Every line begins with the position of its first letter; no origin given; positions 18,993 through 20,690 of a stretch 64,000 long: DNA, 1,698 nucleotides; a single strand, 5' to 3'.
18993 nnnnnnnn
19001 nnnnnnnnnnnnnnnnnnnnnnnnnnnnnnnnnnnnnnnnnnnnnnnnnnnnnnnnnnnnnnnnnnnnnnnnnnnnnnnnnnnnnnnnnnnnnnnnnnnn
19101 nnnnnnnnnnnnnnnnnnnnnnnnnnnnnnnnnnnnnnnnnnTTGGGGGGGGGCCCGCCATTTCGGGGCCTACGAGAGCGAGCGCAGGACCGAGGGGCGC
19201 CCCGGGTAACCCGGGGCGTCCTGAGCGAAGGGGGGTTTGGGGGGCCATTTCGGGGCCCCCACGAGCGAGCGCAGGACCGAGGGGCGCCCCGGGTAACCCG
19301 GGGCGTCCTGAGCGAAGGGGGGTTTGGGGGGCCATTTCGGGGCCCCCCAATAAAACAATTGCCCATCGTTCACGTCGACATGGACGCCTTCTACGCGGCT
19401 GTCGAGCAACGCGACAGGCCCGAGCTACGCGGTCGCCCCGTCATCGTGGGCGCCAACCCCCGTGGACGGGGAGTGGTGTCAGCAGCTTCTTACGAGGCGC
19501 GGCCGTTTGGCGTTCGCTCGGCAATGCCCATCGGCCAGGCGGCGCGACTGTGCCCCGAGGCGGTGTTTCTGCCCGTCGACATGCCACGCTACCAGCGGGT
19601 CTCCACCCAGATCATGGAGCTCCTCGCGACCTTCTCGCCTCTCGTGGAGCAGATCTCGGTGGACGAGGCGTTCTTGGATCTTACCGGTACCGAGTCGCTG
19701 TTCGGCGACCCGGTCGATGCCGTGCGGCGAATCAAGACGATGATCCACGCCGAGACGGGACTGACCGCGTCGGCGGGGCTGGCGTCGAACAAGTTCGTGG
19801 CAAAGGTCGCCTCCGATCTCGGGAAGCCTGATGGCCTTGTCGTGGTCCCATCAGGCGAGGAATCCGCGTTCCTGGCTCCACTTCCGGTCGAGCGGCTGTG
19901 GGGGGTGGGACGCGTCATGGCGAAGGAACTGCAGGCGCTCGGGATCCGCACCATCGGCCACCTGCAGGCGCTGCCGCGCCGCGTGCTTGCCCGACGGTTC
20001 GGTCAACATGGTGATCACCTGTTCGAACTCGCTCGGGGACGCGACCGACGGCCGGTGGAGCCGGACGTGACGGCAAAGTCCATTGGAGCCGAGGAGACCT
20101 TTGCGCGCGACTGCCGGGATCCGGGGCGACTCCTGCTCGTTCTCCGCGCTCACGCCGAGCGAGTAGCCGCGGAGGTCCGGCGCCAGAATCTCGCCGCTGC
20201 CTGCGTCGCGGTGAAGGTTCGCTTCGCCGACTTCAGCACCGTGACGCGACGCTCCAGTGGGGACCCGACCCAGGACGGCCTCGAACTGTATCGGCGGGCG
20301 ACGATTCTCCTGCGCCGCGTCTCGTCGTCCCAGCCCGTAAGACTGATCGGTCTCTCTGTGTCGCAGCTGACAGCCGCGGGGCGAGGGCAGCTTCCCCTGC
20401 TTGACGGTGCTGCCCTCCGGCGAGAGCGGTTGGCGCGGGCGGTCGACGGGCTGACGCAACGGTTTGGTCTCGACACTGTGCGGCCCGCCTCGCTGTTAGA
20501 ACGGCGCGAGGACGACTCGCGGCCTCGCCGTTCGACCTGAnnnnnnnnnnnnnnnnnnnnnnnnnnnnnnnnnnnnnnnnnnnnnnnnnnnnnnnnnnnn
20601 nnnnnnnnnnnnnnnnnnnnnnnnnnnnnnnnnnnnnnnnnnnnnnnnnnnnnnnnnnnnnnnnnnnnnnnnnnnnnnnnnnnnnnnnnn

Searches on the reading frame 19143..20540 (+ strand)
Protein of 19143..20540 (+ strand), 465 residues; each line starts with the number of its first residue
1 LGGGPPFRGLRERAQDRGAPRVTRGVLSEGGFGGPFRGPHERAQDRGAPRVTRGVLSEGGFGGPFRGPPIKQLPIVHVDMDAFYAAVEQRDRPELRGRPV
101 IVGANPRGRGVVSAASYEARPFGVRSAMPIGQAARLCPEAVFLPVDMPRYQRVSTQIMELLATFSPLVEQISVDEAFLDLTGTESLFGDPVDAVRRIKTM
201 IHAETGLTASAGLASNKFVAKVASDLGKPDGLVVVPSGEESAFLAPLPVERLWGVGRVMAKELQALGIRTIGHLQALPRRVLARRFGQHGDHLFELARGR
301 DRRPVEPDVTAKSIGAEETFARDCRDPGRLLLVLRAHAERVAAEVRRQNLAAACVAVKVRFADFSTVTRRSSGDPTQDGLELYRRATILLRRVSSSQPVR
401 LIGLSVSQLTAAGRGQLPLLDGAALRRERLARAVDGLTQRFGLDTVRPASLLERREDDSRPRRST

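Call 56: search_protein_families(library=pfam, proteins=[window:19143-20540:+], max_evalue=0.0001)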
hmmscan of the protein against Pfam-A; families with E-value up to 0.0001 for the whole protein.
window:19143-20540:+ (465 aa): 4 families
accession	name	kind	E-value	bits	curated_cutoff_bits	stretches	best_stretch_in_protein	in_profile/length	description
PF00817.25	IMS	-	2.3e-54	183.7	23.2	1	78-225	1-148/148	impB/mucB/samB family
PF11799.13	IMS_C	-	1e-26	93.9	20.7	1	312-419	2-109/109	impB/mucB/samB family C-terminal domain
PF11798.14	IMS_HHH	-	2e-08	34.4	24.4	1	239-268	3-32/32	IMS family HHH motif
PF21999.2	IMS_HHH_1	-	4.6e-08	33.8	27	1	252-301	3-53/53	DNA polymerase-iota, thumb domain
